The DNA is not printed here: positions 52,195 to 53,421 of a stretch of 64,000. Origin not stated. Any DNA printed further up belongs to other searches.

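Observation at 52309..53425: Fic-like protein with Gln replacing the catalytic His, bracketed by a duplicated 31-nt 3'-UTR motif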

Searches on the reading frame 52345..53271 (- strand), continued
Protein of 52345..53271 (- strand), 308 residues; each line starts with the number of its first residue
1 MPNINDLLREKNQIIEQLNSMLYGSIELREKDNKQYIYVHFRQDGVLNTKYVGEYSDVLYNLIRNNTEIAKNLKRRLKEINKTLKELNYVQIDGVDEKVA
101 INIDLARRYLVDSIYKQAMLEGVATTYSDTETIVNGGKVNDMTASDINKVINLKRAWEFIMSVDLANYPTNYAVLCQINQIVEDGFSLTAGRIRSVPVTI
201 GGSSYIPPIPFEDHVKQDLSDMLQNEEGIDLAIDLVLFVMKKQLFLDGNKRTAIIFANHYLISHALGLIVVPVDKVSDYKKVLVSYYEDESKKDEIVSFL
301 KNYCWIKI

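Call 18: find_encoding_contigs(protein=P0102, flank=6000, max_places=4)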
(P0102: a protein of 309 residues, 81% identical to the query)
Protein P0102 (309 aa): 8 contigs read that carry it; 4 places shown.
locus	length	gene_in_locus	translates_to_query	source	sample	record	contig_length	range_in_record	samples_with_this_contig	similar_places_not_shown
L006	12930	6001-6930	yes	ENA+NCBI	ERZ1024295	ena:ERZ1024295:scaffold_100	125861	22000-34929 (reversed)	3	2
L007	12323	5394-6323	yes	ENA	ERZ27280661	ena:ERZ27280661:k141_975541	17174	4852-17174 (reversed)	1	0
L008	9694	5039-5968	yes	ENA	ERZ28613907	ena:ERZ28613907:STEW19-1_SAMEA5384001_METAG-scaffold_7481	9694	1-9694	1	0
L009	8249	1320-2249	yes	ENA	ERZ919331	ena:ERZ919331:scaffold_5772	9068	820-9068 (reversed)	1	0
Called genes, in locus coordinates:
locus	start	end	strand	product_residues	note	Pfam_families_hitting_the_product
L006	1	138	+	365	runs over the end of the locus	PF02749:QRPTase_N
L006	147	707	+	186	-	PF13302:Acetyltransf_3 (weak), PF13420:Acetyltransf_4, PF00583:Acetyltransf_1, PF13673:Acetyltransf_10 (weak), PF13508:Acetyltransf_7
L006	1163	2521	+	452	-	PF03951:Gln-synt_N, PF00120:Gln-synt_C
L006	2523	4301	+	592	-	PF13230:GATase_4 (weak), PF13522:GATase_6, PF13537:GATase_7, PF01380:SIS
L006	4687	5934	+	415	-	PF00155:Aminotran_1_2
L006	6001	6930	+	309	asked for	PF20586:DUF6788 (weak), PF02661:Fic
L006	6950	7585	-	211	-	PF06912:DUF1275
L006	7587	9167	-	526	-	PF06418:CTP_synth_N, PF00117:GATase, PF07722:Peptidase_C26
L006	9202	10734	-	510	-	PF00117:GATase, PF07722:Peptidase_C26, PF02540:NAD_synthase (weak), PF00764:Arginosuc_synth (faint), PF00958:GMP_synt_C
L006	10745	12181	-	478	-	PF00206:Lyase_1, PF10397:ADSL_C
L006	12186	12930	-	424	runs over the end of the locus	PF00709:Adenylsucc_synt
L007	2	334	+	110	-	?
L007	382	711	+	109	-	PF00583:Acetyltransf_1, PF13508:Acetyltransf_7, PF13302:Acetyltransf_3 (weak), PF13673:Acetyltransf_10 (weak)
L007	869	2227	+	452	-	PF03951:Gln-synt_N, PF00120:Gln-synt_C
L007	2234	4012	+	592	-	PF13230:GATase_4 (weak), PF13522:GATase_6, PF13537:GATase_7, PF01380:SIS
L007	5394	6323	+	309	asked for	PF20586:DUF6788 (weak), PF02661:Fic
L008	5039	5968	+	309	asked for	PF20586:DUF6788 (weak), PF02661:Fic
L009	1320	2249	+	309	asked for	PF20586:DUF6788 (weak), PF02661:Fic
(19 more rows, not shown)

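Call 19: find_encoding_contigs(protein=P0005, flank=6000, max_places=3)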
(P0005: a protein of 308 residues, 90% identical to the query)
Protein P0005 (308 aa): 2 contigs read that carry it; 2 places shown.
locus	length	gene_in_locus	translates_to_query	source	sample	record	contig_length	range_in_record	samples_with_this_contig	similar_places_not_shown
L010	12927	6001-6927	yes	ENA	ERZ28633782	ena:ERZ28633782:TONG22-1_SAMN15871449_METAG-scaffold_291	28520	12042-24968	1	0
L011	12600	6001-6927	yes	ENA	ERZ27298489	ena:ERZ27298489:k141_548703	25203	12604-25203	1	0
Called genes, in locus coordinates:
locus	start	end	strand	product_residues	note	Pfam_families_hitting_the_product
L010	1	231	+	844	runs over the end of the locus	-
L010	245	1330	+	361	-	-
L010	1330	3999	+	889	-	-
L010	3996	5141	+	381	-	PF04616:Glyco_hydro_43 (faint)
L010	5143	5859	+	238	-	-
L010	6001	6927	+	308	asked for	PF02661:Fic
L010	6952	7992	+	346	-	PF02811:PHP (faint)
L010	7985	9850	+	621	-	PF07944:Beta-AFase-like_GH127_cat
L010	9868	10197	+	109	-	PF04221:RelB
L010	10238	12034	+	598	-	PF00196:GerE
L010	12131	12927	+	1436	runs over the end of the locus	-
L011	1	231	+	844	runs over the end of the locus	-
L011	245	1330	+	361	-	-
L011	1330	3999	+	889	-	-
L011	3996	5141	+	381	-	PF04616:Glyco_hydro_43 (faint)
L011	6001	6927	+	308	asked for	PF02661:Fic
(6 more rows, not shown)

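Call 20: find_encoding_contigs(protein=P0059, flank=6000, max_places=4)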
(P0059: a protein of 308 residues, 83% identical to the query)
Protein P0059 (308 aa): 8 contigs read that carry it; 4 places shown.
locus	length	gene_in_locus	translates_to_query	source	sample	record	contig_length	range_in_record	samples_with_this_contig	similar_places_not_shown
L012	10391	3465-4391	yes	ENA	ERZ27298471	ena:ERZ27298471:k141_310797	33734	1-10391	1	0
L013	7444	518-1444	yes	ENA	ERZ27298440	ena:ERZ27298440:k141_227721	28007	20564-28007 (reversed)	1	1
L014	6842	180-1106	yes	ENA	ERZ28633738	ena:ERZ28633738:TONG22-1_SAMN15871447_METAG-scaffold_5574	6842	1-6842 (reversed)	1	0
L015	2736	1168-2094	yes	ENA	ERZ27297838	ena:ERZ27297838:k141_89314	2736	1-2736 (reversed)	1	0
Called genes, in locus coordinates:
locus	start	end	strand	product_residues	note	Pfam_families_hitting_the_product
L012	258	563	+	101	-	PF12844:HTH_19, PF01381:HTH_3, PF07022:Phage_CI_repr, PF13443:HTH_26, PF13560:HTH_31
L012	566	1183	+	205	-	PF06114:Peptidase_M78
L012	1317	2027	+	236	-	PF14386:DUF4417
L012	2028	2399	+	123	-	-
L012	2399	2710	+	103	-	-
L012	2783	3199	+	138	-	-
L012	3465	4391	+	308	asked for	PF02661:Fic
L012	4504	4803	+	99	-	-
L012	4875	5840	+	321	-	-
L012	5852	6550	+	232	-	PF00005:ABC_tran, PF02463:SMC_N (weak), PF13304:AAA_21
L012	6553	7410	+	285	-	PF00950:ABC-3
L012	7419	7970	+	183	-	-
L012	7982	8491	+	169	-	PF21537:DUF1980_C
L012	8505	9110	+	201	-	-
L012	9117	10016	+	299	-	-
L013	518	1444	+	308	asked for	PF02661:Fic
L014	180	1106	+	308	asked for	PF02661:Fic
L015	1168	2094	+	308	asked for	PF02661:Fic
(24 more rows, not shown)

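Call 25: search_protein_representatives(protein=window:52345-53271:-)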
Query: 308 residues. Proteins with E-value up to 0.001 (for the whole library): 1774; up to 1e-10: 785; up to 1e-30: 104. The best 150 are listed.
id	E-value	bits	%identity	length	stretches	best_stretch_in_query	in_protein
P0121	1.9e-116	404.8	62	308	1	2-308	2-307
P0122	3.4e-88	312.0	46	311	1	4-307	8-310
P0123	4.8e-84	298.4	63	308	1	3-234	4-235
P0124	8.7e-81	287.8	46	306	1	5-305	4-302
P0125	3.2e-77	276.0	45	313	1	4-308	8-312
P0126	1.2e-61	224.9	44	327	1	4-240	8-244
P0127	2.1e-60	220.8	61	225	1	142-307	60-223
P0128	3.7e-57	210.2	52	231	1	7-209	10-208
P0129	1.5e-56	208.2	38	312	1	8-305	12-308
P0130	1.8e-55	204.6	36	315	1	7-307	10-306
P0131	1.9e-55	204.6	54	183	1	5-178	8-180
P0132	3.4e-55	203.8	38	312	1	3-288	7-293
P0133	1.7e-54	201.5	38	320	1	6-307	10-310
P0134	4.9e-54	200.0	37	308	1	3-305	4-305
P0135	5.3e-54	199.8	37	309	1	5-308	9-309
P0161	1.2e-38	149.5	38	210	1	104-307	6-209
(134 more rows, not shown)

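Call 28: find_related_loci(query=window:52345-53271:-, collection=genome_contigs, flank=6000)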
Query window:52345-53271:- (308 aa) in genome_contigs; peptide patterns used: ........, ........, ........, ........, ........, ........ (x = any residue, [..] = any of these).
106 stretches matched a pattern; 25 encode a relative of the query (tblastn E <= 1e-3); 24 distinct loci.
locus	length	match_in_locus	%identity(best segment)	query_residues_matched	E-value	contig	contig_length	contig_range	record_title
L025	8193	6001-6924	88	1-308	0e+0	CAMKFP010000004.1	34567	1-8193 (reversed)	MAG: uncultured Bacillales bacterium isolate SRR12081297_bin.41_metaWRAP_v1.3_MAG genome assembly, contig: ERZ12289777.1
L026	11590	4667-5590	89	1-308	0e+0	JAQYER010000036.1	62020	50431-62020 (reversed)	MAG: Bacillales bacterium isolate SUG1798 k141_3085817, whole genome shotgun sequence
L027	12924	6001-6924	87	1-308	0e+0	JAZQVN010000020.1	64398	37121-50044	MAG: Bacilli bacterium isolate T1900045170_TC20190164.MAGScoT_cleanbin_000006 SGB_5178_k141_586330, whole genome shotgun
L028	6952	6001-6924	85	1-308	0e+0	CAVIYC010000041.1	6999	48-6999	Oscillospiraceae bacterium isolate G02630-L1_cleanbin_000035 genome assembly, contig: Spades_G02630-L1_contig_5566, whol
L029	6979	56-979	85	1-308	0e+0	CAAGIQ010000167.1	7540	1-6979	MAG TPA_asm: Bacilli bacterium, isolate HGM10890, WGS project CAAGIQ010000000 data, contig: SRS476289_51_k119_263365, wh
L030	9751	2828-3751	81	1-308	4e-175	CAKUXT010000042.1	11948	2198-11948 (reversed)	MAG: uncultured Bacilli bacterium isolate REFINED_METABAT215_TOP10_CONTIGS_1500_ASSEMBLY_K77_MERGED__Hadza_MoBio_hadza-I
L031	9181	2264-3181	84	1-306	9e-175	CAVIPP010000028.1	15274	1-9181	Oscillospiraceae bacterium isolate H07676-L1_cleanbin_000086 genome assembly, contig: Spades_H07676-L1_contig_3267, whol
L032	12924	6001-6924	81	1-308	6e-174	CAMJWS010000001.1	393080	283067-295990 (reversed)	MAG: uncultured Bacillales bacterium isolate SRR12081298_bin.12_metaWRAP_v1.3_MAG genome assembly, contig: ERZ12289774.8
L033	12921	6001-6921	81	1-307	1e-170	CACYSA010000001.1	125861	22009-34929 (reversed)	MAG: uncultured Erysipelotrichaceae bacterium isolate RUG12224 genome assembly, contig: RUG12224_asm_1, whole genome sho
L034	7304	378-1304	77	1-308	2e-164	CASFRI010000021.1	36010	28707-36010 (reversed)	uncultured bacterium isolate SI.B22.metabat-bins.159 genome assembly, contig: SI.B22.metabat-bins.159.fa_k141_201691, wh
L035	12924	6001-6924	81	1-308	7e-171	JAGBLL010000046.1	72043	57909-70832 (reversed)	MAG: Bacilli bacterium isolate RGIG9223 Water_deer_Rumen-2__c204578, whole genome shotgun sequence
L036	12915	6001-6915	63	1-308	2e-126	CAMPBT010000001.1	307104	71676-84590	MAG: uncultured Bacillales bacterium isolate SRR873610_bin.55_metaWRAP_v1.3_MAG genome assembly, contig: NODE_10_length_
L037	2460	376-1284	64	3-308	1e-128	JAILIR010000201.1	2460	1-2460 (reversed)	MAG: bacterium isolate RUI155 k141_16414539_flag=1_multi=6.0000_len=2460, whole genome shotgun sequence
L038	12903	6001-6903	63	4-305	2e-121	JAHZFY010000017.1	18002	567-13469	MAG: bacterium isolate HRGM_Genome_2996 HRGM_Genome_2996_17, whole genome shotgun sequence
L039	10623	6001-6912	59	3-308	5e-121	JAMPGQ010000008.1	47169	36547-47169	MAG: Anaeroplasma bactoclasticum isolate NALB_7863_1 Scaffold_#8__SCF_008___47169_bp, whole genome shotgun sequence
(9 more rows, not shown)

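Call 39: search_solved_structures(query=A1, max_evalue=0.01, show_alignments=2)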
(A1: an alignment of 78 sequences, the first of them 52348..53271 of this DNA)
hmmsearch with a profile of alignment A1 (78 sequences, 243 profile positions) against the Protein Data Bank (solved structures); distinct sequences matched with E-value up to 0.01: 19.
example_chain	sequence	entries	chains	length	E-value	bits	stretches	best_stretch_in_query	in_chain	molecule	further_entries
6i7i_A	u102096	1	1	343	4.3e-18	68.7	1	33-232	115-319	Adenosine monophosphate-protein transferase FICD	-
6i7h_A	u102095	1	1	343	7.7e-18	67.9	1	33-232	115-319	Adenosine monophosphate-protein transferase FICD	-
6i7g_A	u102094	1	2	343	1e-17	67.5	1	33-232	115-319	Adenosine monophosphate-protein transferase FICD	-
4u04_A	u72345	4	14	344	1e-17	67.5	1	33-232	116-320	Adenosine monophosphate-protein transferase FICD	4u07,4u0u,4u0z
6i7j_A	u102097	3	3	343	1.6e-17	66.8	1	33-232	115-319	Adenosine monophosphate-protein transferase FICD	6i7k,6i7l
7b7z_A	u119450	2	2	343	2.2e-17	66.3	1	33-232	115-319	Protein adenylyltransferase FICD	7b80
6zmd_B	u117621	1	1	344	2.8e-16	62.8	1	33-231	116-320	Protein adenylyltransferase FICD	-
9yz5_A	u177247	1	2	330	3.2e-16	62.6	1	33-232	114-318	Protein adenylyltransferase FICD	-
4u0s_A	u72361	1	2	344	3.3e-16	62.5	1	33-232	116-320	Adenosine monophosphate-protein transferase FICD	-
5jj6_A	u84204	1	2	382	2e-14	56.7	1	34-212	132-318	Adenosine monophosphate-protein transferase FICD homolog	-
5jj7_A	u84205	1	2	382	6.5e-13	51.7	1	34-212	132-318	Adenosine monophosphate-protein transferase FICD homolog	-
4x2e_A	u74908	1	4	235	2.9e-07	33.2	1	27-213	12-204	Fic family protein putative filamentation induced by cAMP protein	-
3cuc_A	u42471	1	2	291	2.3e-05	27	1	157-213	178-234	Protein of unknown function with a Fic domain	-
4x2c_A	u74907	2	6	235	2.9e-05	26.7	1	27-213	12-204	Fic family protein putative filamentation induced by cAMP protein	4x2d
7xux_A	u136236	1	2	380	0.0015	21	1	46-195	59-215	Fido domain-containing protein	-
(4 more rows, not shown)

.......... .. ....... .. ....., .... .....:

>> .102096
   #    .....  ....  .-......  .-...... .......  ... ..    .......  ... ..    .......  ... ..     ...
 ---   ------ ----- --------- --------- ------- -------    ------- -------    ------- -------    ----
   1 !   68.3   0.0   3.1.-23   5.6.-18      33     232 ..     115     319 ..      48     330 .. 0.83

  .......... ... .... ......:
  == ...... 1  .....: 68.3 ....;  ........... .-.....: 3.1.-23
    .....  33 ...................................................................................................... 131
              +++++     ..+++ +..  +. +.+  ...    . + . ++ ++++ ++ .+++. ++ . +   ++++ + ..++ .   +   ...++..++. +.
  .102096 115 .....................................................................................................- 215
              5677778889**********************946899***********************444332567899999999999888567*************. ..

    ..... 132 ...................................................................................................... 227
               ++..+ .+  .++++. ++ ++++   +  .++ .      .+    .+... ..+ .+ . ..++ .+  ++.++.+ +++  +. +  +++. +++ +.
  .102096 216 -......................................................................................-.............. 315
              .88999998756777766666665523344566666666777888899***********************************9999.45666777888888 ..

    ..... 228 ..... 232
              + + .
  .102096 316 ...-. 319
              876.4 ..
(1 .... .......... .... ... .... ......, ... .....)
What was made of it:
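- On Fic/Doc (Fido) superfamily, Pfam PF02661: A profile of 78 relatives hits FICD at 4e-18 (call 39).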

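Call 51: predict_structure(alignment_id=A1)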
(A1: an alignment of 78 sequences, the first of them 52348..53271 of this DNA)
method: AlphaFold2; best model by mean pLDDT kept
length: 308 residues; sequences in the alignment: 78
mean_pLDDT: 96.1   pTM: 0.81
mean pLDDT of the five models: 96.1, 95.7, 95.7, 95.2, 95.1
residues with pLDDT >= 90: 285; 70-90: 19; 50-70: 4; < 50: 0
segments of 3 or more residues with pLDDT < 50: none
pLDDT, mean of each block of 10 residues (from residue 1): 84 94 98 98 95 98 98 97 86 80 97 98 98 98 98 98 94 98 98 98 98 98 95 98 98 98 98 98 98 98 97
secondary structure, 60 per line:
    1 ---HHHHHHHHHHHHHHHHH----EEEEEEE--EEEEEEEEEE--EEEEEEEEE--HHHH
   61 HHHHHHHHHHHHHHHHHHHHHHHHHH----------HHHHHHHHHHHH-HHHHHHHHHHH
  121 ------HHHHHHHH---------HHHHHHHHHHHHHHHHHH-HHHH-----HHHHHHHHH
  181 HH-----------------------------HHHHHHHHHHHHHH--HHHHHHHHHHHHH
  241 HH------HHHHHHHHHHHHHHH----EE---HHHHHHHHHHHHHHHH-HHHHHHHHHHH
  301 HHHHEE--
elements in order: H4-20 E25-31 E34-43 E46-54 H57-86 H97-108 H110-120 H127-134 H144-161 H163-166 H172-182 H212-225 H228-242 H249-263 H273-288 H290-304
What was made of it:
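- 52345..53271 (-): Gene for the 308-aa Gln-type Fic/Doc-superfamily protein (stop codon included). AlphaFold model pLDDT 96 (call 51).
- On Fic/Doc (Fido) superfamily, Pfam PF02661: AlphaFold pLDDT 96 (call 51).
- The AlphaFold model has pLDDT 96 (call 51).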

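Call 54: fold_search(model_id=the predicted structure, library=pdb)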
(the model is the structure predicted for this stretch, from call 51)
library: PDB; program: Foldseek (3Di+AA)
matches with E <= 10: 601; with E <= 0.001: 38
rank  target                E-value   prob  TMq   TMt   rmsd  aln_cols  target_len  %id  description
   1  4u04_B                8.1e-10  1.00  0.54  0.52  20.9       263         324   21  Structure of a eukaryotic fic domain containing protein (released 2014-12-10)
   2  4u0u_A                2.0e-09  1.00  0.54  0.51  21.0       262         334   19  Wild type eukaryotic fic domain containing protein with ADP (released 2014-12-10)
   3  4u04_A                2.1e-09  1.00  0.54  0.53  20.3       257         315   20  Structure of a eukaryotic fic domain containing protein (released 2014-12-10)
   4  6zmd_B                3.4e-09  1.00  0.55  0.52  20.8       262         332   19  Crystal structure of HYPE covalently tethered to BiP bound to AMP-PNP (released 2021-04-14)
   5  6i7i                  4.6e-09  1.00  0.56  0.52  21.2       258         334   19  Crystal structure of dimeric FICD mutant K256A complexed with MgATP (released 2019-09-25)
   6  6i7l                  5.1e-09  1.00  0.51  0.47  19.6       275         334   21  Crystal structure of monomeric FICD mutant L258D complexed with MgAMP-PNP (released 2019-09-25)
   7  4u0z_A                6.3e-09  1.00  0.56  0.53  20.1       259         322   20  Eukaryotic Fic Domain containing protein with bound APCPP (released 2014-12-10)
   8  6i7k                  6.3e-09  1.00  0.53  0.49  19.5       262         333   20  Crystal structure of monomeric FICD mutant L258D complexed with MgATP (released 2019-09-25)
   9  4u0z_F                6.6e-09  1.00  0.56  0.53  20.1       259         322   20  Eukaryotic Fic Domain containing protein with bound APCPP (released 2014-12-10)
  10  4u0z_H                7.4e-09  1.00  0.56  0.54  20.1       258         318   20  Eukaryotic Fic Domain containing protein with bound APCPP (released 2014-12-10)
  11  4u0z_E                8.6e-09  1.00  0.56  0.53  21.1       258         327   19  Eukaryotic Fic Domain containing protein with bound APCPP (released 2014-12-10)
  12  4u07_A                9.5e-09  1.00  0.54  0.52  20.8       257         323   18  ATP bound to eukaryotic FIC domain containing protein (released 2014-12-10)
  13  6i7h                  1.0e-08  1.00  0.55  0.51  21.2       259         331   19  Crystal structure of dimeric FICD mutant K256S (released 2019-09-25)
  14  4u0z_G                1.1e-08  1.00  0.54  0.51  20.2       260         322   20  Eukaryotic Fic Domain containing protein with bound APCPP (released 2014-12-10)
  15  6i7g_B                1.4e-08  1.00  0.54  0.50  20.6       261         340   19  Crystal structure of dimeric wild type FICD complexed with ATP (released 2019-09-25)
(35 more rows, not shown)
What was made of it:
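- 52345..53271 (-): Foldseek best hits are FICD and C. difficile Fic (call 54).
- On Fic/Doc (Fido) superfamily, Pfam PF02661: Foldseek gives FICD at E 8e-10, and C. difficile Fic at TM 0.77 and rmsd 2.9 (call 54).
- Foldseek to FICD gives E 8e-10, and C. difficile Fic gives TM 0.77 (call 54).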

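Call 55: search_protein_families(library=pfam, proteins=[P0008, P0125], max_evalue=10)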
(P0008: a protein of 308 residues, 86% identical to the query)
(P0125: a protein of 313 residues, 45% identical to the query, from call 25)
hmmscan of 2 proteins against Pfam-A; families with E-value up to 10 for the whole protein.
P0008 (308 aa): 3 families
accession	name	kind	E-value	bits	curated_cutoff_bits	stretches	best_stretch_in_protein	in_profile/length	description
PF02661.23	Fic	-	4.4e-09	37.5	24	1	171-261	3-93/93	Fic/DOC family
PF16030.10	GD_N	-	0.1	13.3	29.6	1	18-55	14-53/108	Serine protease gd N-terminus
PF03297.21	Ribosomal_S25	-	0.17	12.5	28.8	1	74-114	41-81/101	S25 ribosomal protein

P0125 (313 aa): 3 families
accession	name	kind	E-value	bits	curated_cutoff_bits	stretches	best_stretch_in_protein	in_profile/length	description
PF02661.23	Fic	-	4.8e-06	27.8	24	1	189-266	17-93/93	Fic/DOC family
PF24806.1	DUF7706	-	0.23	12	27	0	71-94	37-60/63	Family of unknown function (DUF7706)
PF20586.3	DUF6788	-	0.27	11.9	27.2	1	41-91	52-101/103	Family of unknown function (DUF6788)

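Call 56: search_protein_families(library=phrogs, proteins=[window:52348-53271:-], max_evalue=0.01)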
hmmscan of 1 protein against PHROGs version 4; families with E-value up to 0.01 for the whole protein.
window:52348-53271:- (308 aa): 2 families
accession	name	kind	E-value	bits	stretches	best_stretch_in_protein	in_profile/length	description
phrog_11900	-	unknown function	9.3e-32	111.4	1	105-303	9-216/230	-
phrog_5978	-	unknown function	1.1e-09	38.8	1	63-265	12-222/364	-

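Call 63: find_encoding_contigs(protein=P0008, flank=4000, max_places=6)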
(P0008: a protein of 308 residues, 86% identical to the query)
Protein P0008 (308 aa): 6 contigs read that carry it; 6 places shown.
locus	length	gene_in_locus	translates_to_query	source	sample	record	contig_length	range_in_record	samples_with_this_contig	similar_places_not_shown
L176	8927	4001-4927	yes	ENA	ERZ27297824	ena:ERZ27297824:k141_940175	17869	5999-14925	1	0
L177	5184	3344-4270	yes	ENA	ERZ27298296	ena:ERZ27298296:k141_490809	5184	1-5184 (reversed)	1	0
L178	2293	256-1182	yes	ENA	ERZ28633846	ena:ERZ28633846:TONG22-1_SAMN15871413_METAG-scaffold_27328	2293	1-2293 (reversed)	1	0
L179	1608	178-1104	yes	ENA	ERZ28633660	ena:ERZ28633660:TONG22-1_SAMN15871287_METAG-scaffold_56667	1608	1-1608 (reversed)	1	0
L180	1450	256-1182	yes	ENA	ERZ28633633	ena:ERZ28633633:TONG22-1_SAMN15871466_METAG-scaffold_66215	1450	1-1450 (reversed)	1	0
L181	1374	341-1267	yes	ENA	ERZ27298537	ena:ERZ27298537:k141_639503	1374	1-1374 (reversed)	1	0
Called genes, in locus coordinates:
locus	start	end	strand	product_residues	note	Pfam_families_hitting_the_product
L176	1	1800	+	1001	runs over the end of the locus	PF01915:Glyco_hydro_3_C, PF14310:Fn3-like, PF00933:Glyco_hydro_3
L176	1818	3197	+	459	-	-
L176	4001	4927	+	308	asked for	PF20586:DUF6788 (faint), PF02661:Fic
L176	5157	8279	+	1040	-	PF01915:Glyco_hydro_3_C, PF14310:Fn3-like, PF00933:Glyco_hydro_3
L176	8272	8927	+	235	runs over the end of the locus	-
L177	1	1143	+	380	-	?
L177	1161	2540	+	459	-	-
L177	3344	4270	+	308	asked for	PF20586:DUF6788 (faint), PF02661:Fic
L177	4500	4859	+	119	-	-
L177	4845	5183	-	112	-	?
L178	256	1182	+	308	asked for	PF20586:DUF6788 (faint), PF02661:Fic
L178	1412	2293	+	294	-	?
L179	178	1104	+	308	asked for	PF20586:DUF6788 (faint), PF02661:Fic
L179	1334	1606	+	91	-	?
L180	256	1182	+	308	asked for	PF20586:DUF6788 (faint), PF02661:Fic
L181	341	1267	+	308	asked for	PF20586:DUF6788 (faint), PF02661:Fic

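Call 64: find_encoding_contigs(protein=P0007, flank=4000, max_places=4)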
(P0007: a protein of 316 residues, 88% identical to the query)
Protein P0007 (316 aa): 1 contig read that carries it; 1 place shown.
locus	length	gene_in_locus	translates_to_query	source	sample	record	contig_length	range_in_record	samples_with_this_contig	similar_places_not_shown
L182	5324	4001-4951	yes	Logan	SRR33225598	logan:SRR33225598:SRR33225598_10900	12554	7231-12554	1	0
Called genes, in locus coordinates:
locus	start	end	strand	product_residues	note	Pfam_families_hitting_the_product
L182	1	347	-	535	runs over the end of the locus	PF00149:Metallophos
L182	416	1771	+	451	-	PF05958:tRNA_U5-meth_tr, PF02475:TRM5-TYW2_MTfase (weak), PF03602:Cons_hypoth95, PF09445:Methyltransf_15, PF13649:Methyltransf_25 (faint), PF13847:Methyltransf_31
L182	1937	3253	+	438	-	PF04326:SLFN_AlbA_2, PF13749:HATPase_c_4, PF13412:HTH_24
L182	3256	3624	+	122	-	-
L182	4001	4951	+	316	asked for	PF02661:Fic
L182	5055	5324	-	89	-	?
